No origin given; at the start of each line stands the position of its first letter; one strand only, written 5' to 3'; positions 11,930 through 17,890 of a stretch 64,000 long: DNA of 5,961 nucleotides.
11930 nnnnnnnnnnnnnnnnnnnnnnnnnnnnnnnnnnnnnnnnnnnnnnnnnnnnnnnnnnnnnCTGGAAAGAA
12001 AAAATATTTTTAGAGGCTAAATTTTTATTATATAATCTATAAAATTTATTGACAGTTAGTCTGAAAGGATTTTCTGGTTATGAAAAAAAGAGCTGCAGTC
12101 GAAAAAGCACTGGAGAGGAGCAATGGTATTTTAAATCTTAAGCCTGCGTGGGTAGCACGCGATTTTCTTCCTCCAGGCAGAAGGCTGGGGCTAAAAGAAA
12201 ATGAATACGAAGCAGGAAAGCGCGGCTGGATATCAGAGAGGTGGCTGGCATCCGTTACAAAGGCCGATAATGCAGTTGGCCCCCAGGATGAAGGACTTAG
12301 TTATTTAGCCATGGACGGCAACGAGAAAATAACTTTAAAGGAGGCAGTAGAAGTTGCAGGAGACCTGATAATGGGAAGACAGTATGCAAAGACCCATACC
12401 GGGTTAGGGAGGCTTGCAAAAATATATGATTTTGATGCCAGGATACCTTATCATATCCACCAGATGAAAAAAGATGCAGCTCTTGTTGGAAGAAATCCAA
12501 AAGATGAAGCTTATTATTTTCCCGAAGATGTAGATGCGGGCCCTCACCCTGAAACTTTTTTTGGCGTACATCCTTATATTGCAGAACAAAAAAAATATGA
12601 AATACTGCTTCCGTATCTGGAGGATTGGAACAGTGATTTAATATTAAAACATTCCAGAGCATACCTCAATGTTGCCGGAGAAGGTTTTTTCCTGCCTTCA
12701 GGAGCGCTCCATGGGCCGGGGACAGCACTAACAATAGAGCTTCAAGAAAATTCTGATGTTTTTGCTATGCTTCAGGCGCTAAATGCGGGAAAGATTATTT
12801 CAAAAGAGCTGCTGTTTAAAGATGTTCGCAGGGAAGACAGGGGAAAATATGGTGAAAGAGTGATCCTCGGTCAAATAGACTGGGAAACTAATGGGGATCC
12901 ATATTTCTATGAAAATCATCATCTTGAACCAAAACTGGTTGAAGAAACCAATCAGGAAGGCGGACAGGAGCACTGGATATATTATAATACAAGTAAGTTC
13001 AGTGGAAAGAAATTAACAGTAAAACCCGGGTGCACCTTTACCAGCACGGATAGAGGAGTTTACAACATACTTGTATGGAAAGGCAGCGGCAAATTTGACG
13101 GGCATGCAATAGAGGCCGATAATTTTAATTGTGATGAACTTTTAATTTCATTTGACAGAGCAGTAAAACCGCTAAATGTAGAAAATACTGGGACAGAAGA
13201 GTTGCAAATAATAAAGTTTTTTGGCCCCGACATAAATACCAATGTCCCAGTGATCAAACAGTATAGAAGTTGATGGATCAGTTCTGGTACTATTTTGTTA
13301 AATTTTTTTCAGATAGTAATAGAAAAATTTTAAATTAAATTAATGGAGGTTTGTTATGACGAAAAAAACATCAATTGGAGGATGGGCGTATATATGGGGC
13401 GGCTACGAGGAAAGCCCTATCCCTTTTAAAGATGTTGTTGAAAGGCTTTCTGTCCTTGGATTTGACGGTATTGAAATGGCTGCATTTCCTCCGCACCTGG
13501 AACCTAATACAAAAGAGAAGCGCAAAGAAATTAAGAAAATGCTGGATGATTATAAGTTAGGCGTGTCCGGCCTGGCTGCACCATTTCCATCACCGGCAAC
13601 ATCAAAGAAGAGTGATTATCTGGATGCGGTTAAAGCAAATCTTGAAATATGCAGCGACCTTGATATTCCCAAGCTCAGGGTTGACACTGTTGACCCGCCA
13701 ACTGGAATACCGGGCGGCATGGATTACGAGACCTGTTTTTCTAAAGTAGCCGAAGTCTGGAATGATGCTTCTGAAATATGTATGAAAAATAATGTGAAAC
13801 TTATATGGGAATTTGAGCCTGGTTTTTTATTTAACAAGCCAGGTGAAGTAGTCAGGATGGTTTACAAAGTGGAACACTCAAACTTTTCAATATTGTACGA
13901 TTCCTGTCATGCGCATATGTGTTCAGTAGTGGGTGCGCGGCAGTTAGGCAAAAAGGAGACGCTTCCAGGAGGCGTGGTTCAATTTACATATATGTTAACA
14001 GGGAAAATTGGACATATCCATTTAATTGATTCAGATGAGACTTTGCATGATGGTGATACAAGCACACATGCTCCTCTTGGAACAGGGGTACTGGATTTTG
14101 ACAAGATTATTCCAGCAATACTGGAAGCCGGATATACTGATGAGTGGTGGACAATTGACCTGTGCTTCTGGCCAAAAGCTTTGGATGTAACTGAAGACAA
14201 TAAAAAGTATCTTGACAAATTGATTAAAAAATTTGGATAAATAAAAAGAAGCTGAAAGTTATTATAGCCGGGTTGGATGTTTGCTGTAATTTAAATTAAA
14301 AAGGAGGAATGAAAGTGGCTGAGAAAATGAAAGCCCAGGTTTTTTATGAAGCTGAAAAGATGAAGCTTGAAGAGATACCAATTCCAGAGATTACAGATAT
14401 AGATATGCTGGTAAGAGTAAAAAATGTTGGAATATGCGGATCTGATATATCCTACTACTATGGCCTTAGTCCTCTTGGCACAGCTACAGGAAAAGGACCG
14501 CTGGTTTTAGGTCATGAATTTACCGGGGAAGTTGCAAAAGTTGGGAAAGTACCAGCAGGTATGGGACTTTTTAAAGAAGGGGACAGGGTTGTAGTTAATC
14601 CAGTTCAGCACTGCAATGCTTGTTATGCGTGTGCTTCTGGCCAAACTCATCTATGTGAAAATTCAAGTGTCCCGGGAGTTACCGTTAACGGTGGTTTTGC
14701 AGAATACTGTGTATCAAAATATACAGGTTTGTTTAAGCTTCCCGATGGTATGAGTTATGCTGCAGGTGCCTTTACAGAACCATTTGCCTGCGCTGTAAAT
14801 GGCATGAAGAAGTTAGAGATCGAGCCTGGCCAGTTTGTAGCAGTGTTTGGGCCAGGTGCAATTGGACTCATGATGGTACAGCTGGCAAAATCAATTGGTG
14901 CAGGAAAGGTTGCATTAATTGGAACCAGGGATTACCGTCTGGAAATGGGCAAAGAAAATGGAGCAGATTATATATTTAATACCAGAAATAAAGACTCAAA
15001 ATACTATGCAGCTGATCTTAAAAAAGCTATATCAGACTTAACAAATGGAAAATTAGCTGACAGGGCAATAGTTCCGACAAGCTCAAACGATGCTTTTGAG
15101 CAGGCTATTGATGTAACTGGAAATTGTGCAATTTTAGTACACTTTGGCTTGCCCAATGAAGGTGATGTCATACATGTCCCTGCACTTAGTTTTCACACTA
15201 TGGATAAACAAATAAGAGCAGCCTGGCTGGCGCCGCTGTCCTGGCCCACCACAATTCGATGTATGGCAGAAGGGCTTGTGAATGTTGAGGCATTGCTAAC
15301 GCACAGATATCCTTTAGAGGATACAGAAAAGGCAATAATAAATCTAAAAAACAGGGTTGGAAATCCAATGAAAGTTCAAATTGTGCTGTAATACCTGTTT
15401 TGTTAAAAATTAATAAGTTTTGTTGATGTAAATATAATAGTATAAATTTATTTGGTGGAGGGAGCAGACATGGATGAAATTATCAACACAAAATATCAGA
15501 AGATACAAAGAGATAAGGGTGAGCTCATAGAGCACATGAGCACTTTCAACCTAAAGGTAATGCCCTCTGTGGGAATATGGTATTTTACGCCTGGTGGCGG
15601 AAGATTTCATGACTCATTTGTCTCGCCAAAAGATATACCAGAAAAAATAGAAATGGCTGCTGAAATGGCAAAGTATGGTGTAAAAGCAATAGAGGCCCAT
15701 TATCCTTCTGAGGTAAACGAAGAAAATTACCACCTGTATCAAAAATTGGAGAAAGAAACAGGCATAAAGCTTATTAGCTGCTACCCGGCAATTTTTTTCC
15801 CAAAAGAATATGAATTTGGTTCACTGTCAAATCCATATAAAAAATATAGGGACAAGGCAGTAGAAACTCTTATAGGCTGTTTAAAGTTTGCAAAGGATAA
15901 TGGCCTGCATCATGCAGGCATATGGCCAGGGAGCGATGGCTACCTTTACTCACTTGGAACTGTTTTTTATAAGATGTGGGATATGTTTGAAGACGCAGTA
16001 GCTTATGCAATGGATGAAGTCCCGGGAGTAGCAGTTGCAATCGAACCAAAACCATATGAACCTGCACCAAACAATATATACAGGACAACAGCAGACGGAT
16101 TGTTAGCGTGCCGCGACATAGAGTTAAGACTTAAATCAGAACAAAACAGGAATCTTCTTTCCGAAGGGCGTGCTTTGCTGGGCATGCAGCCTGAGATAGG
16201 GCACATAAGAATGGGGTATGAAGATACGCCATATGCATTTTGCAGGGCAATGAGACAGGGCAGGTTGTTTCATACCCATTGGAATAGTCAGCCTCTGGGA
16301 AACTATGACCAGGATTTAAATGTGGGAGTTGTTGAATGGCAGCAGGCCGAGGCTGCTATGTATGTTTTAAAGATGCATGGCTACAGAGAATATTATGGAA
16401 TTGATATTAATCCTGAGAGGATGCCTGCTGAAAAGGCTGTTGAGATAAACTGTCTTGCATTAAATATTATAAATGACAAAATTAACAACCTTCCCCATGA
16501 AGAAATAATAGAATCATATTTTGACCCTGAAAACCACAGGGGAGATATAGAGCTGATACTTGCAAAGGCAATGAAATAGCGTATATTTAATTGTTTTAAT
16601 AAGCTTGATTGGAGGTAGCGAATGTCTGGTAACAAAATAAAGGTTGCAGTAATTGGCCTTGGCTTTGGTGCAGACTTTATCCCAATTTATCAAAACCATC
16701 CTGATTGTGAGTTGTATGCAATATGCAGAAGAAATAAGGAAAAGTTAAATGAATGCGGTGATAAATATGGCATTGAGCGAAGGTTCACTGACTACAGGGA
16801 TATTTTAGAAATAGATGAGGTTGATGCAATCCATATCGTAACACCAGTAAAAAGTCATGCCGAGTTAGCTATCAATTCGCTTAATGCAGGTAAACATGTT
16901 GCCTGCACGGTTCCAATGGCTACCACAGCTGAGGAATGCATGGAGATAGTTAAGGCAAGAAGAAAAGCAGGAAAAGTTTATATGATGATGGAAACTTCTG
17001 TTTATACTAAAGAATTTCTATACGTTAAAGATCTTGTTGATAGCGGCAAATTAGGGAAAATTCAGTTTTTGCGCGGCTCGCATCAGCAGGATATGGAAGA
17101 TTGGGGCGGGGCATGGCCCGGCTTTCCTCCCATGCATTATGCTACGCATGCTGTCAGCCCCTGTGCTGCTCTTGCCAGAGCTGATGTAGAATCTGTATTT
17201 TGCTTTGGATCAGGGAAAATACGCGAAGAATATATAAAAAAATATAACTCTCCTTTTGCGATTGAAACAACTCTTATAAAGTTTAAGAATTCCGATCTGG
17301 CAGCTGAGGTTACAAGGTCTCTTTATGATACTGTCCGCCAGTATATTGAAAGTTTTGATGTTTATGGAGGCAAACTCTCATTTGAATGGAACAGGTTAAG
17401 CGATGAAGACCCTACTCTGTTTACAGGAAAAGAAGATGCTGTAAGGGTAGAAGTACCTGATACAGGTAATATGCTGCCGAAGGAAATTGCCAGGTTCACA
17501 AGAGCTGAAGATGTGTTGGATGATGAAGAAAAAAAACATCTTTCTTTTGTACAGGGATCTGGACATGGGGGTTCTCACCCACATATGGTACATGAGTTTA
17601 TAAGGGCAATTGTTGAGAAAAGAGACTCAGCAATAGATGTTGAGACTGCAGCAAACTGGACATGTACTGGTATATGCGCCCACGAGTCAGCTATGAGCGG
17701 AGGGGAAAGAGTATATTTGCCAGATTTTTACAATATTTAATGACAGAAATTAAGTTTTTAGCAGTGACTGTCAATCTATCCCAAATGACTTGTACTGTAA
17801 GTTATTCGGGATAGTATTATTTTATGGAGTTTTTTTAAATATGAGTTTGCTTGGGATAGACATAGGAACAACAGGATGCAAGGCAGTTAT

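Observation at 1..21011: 21-kb carbohydrate island combining rare-sugar isomerase/epimerase genes with 3-keto-sugar-type oxidoreductase/TIM-barrel pairs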

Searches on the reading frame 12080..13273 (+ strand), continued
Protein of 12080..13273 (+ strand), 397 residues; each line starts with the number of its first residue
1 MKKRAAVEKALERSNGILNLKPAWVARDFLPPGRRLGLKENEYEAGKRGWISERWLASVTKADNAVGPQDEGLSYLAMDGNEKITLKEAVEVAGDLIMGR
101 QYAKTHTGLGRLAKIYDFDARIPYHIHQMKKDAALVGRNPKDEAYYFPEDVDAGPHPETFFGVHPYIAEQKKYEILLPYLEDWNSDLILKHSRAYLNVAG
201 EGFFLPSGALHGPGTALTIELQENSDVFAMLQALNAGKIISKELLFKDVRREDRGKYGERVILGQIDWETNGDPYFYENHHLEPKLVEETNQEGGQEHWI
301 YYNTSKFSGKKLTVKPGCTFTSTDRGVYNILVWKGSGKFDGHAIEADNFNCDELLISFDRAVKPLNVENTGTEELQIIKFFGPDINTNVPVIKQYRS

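Call 89: search_protein_families(library=ncbifam, proteins=[L006:14594-16075:+, L002:17904-19382:+, L002:16217-17752:+, L090:3594-5078:+], max_evalue=1e-40)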
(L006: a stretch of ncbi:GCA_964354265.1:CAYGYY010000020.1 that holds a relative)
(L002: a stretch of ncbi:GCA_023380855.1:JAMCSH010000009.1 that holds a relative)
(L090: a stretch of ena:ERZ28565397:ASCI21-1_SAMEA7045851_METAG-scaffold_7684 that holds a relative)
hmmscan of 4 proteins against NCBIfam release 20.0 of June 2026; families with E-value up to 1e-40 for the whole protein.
L006:14594-16075:+ (493 aa): 6 families
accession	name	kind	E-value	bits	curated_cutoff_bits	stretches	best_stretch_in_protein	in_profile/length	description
TIGR01312.1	XylB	equivalog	5.4e-83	279.2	380.25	1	4-485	1-480/481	xylulokinase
NF000756.0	PRK00047.1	subfamily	4.5e-55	186.9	498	1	4-473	8-480/502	glycerol kinase GlpK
TIGR01314.1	gntK_FGGY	equivalog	9.3e-55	186.1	648.55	1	3-488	2-486/505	gluconokinase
TIGR01311.1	glycerol_kin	equivalog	2.1e-53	181.3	590.35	1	4-473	4-479/496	glycerol kinase GlpK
NF008187.0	PRK10939.1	equivalog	1.7e-47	162.2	528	1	3-486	6-501/521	autoinducer-2 kinase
TIGR02628.1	fuculo_kin_coli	equivalog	8.1e-43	147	470.9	1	6-458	6-455/465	L-fuculokinase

L002:17904-19382:+ (492 aa): 7 families
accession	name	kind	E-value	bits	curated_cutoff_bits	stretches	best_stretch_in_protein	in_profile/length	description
TIGR01312.1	XylB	equivalog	2.7e-84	283.4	380.25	1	4-485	1-480/481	xylulokinase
NF000756.0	PRK00047.1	subfamily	4.1e-58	196.9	498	1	4-473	8-480/502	glycerol kinase GlpK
TIGR01311.1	glycerol_kin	equivalog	2.5e-54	184.4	590.35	1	4-474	4-480/496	glycerol kinase GlpK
TIGR01314.1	gntK_FGGY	equivalog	3.6e-54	184.1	648.55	1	3-474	2-479/505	gluconokinase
NF011601.0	PRK15027.1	equivalog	4.9e-45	153.8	912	1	4-488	3-479/484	xylulokinase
NF008187.0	PRK10939.1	equivalog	1.2e-44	152.9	528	1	3-486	6-501/521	autoinducer-2 kinase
TIGR02628.1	fuculo_kin_coli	equivalog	2e-42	145.7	470.9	1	6-459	6-456/465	L-fuculokinase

L002:16217-17752:+ (511 aa): 8 families
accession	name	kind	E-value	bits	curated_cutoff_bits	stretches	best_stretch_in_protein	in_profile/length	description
TIGR01312.1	XylB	equivalog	5.9e-98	328.5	380.25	1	4-496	1-480/481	xylulokinase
NF008187.0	PRK10939.1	equivalog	3.3e-66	224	528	1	3-504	6-508/521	autoinducer-2 kinase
TIGR01314.1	gntK_FGGY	equivalog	3.5e-66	223.8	648.55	1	3-493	2-487/505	gluconokinase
NF000756.0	PRK00047.1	subfamily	1.2e-61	208.6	498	1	4-498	8-494/502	glycerol kinase GlpK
TIGR01311.1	glycerol_kin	equivalog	5.9e-58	196.4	590.35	1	5-492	5-486/496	glycerol kinase GlpK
NF011601.0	PRK15027.1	equivalog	5.1e-53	180.2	912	1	3-499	2-479/484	xylulokinase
TIGR02628.1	fuculo_kin_coli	equivalog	1.5e-43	149.4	470.9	1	6-473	6-459/465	L-fuculokinase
NF003154.0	PRK04123.1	equivalog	7.4e-42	143.8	428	0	4-498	7-536/554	ribulokinase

L090:3594-5078:+ (494 aa): 2 families
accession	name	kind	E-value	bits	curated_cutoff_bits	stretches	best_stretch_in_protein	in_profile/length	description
TIGR02627.1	rhamnulo_kin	equivalog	6.1e-85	285.5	527.95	1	5-463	1-451/454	rhamnulokinase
NF007925.0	PRK10640.1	equivalog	7e-74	249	639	1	4-487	6-481/489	rhamnulokinase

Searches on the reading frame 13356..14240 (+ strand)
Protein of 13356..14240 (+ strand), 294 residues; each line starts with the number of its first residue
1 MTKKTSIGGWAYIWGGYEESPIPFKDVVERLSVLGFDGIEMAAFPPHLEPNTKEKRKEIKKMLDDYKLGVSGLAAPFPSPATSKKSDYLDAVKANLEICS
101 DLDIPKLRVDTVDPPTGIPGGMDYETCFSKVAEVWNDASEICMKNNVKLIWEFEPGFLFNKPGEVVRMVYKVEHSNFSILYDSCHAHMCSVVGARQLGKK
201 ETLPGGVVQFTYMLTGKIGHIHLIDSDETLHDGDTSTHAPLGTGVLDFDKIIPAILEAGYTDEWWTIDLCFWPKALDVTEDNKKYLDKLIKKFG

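Call 5: search_protein_families(library=pfam, proteins=[window:13356-14240:+])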
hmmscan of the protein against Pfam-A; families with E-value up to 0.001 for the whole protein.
window:13356-14240:+ (294 aa): 1 family
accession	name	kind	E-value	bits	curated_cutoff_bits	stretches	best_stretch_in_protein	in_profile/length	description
PF01261.30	AP_endonuc_2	-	5.4e-33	115.2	31.1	1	29-268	2-228/249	Xylose isomerase-like TIM barrel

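Call 7: search_protein_families(library=ncbifam, proteins=[window:13356-14240:+], max_evalue=0.00001)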
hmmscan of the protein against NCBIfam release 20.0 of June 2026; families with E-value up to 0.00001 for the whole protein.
window:13356-14240:+ (294 aa): 0 families

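Call 12: search_solved_structures(query=window:13356-14240:+, max_evalue=0.001)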
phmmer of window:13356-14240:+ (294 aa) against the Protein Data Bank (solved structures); distinct sequences matched with E-value up to 0.001: 0.

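Call 43: search_protein_families(library=ncbifam, proteins=[window:13356-14240:+], max_evalue=10)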
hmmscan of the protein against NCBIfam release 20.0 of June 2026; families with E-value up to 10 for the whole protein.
window:13356-14240:+ (294 aa): 6 families
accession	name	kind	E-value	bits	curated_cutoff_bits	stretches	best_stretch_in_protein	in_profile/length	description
NF051856.1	PsicseEpim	equivalog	3e-05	24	300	1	24-186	18-187/287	D-psicose 3-epimerase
TIGR04379.1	myo_inos_iolE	equivalog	4.2e-05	23.2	290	1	23-189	24-189/290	myo-inosose-2 dehydratase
NF007360.0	PRK09856.1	equivalog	6.5e-05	22.6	305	1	23-269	14-248/276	fructoselysine 3-epimerase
NF041099.2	keto_glucon_epim_IolO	equivalog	0.00011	21.7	300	2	28-187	27-189/269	5-keto-L-gluconate epimerase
TIGR03234.1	OH-pyruv-isom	equivalog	0.00016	21.1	353.45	1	81-261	75-233/254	hydroxypyruvate isomerase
NF002198.0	PRK01060.1-3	equivalog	0.014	15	244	1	167-258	149-228/253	deoxyribonuclease IV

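Call 86: search_dna_similar(query=window:13356-14237:+, collection=plasmids, mode=protein, max_evalue=1e-10, max_rows=12)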
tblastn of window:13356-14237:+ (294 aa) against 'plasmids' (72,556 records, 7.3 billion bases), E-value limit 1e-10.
No match.

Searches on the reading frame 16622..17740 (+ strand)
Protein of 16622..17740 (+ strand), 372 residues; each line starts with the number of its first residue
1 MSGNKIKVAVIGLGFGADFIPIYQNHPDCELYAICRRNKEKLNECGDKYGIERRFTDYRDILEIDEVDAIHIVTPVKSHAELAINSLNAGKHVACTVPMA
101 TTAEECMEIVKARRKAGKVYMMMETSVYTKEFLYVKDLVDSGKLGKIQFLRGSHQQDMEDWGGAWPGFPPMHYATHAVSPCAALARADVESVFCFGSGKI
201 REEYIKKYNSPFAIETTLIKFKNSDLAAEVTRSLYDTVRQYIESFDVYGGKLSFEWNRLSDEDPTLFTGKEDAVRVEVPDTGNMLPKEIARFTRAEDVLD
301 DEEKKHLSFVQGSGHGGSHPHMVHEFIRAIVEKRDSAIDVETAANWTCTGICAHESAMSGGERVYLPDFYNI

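Call 5: search_protein_families(library=pfam, proteins=[window:16622-17740:+])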
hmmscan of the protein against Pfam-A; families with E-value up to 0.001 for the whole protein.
window:16622-17740:+ (372 aa): 2 families
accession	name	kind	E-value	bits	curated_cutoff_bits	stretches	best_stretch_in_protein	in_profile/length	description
PF01408.29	GFO_IDH_MocA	-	2.5e-25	89.9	24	1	6-122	1-118/120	Oxidoreductase family, NAD-binding Rossmann fold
PF22725.1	GFO_IDH_MocA_C3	-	6.2e-05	23.4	27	1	132-207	1-79/124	GFO/IDH/MocA C-terminal domain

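Call 7: search_protein_families(library=ncbifam, proteins=[window:16622-17740:+], max_evalue=0.00001)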
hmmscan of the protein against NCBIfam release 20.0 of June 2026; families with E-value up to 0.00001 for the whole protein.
window:16622-17740:+ (372 aa): 9 families
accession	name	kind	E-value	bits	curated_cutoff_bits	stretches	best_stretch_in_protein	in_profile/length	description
NF052479.1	LevoglcsnDh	equivalog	1.3e-23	83.3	650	1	33-158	40-165/386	levoglucosan dehydrogenase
NF040723.1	UDP-GlcNAcDh_Arch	equivalog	2.1e-23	83.3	450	1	6-148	1-142/302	UDP-N-acetylglucosamine 3-dehydrogenase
TIGR04380.1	myo_inos_iolG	equivalog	2.9e-23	82.3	355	1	5-153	1-151/330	inositol 2-dehydrogenase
NF052679.1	InsChiInosDhIolG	equivalog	2e-16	59.9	540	1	6-156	3-157/343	bifunctional inositol 2-dehydrogenase/D-chiro-inositol 1-dehydrogenase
NF008607.0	PRK11579.1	subfamily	1.5e-15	57.1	330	1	4-151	3-149/346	oxidoreductase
NF041392.1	XylDh_Gfo6_Halo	equivalog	3.9e-14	52.2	350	1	4-159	15-175/350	D-xylose 1-dehydrogenase Gfo6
NF058561.1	BT_2158_fam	equivalog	4.5e-11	42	750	1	7-148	35-178/487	glycoside 3-dehydrogenase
NF007574.0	PRK10206.1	equivalog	7e-10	38.5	352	1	32-150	31-149/345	oxidoreductase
NF058563.1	BT_2159_fam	equivalog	8.9e-09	34.8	650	1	6-154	1-150/350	disaccharide 3-dehydrogenase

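Call 14: search_solved_structures(query=window:16622-17740:+, max_evalue=1e-8)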
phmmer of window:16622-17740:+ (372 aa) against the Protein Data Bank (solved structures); distinct sequences matched with E-value up to 1e-8: 45.
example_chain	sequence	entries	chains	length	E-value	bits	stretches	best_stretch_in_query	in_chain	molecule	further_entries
3ec7_A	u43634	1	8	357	3e-20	76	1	3-155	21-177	Putative Dehydrogenase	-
7xr9_A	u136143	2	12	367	3.3e-20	75.9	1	4-179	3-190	DgpA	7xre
9azo_A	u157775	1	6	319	1.7e-18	70.2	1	5-185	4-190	PmdC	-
4h3v_A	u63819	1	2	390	4.6e-18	68.8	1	26-158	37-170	Oxidoreductase domain protein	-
4had_A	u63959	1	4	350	1.3e-17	67.3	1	18-154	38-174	Probable oxidoreductase protein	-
3cea_A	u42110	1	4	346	2.4e-17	66.4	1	6-153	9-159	Myo-inositol 2-dehydrogenase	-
9m3d_B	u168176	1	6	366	1e-16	64.4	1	4-162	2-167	DgpA1 from W974-1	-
3e18_A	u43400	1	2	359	4e-16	62.4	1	2-152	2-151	oxidoreductase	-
3ezy_A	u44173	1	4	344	4.6e-16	62.2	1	6-251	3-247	Dehydrogenase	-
5a02_A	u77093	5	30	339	6.2e-16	61.8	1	3-154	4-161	ALDOSE-ALDOSE OXIDOREDUCTASE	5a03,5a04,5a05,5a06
6a3f_A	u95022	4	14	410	1.7e-15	60.4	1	34-162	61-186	Putative dehydrogenase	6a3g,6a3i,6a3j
1ofg_A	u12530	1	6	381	9.8e-15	57.8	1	8-154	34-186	GLUCOSE-FRUCTOSE OXIDOREDUCTASE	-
1ryd_A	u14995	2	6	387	1e-14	57.8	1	8-154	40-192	glucose-fructose oxidoreductase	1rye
1h6a_A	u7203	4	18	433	1.3e-14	57.4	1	8-154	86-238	PRECURSOR FORM OF GLUCOSE-FRUCTOSE OXIDOREDUCTASE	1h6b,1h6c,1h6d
1evj_A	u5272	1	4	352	1.4e-14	57.3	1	8-154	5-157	GLUCOSE-FRUCTOSE OXIDOREDUCTASE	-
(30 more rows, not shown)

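Call 87: search_dna_similar(query=window:16622-17737:+, collection=plasmids, mode=protein, max_evalue=1e-30, max_rows=12)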
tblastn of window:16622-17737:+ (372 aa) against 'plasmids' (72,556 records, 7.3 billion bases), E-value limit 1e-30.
Records with a match: 2; places in all: 2; records where one place covers at least 80% of the query: 2.
Best place of each record, by identity: <60% 2.
By first word of the organism name: Kitasatospora 1; Streptomyces 1.
By predicted mobility (MOB-suite, as given by PLSDB): non-mobilizable 2.
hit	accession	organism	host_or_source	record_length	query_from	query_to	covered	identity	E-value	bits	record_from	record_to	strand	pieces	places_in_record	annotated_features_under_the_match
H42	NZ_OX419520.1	Kitasatospora fiedleri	-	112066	6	368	98%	30.1%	2e-36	147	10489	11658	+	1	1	Gfo/Idh/MocA family oxidoreductase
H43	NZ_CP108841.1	Streptomyces chartreusis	-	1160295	6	369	98%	27.3%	1e-33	139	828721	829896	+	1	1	none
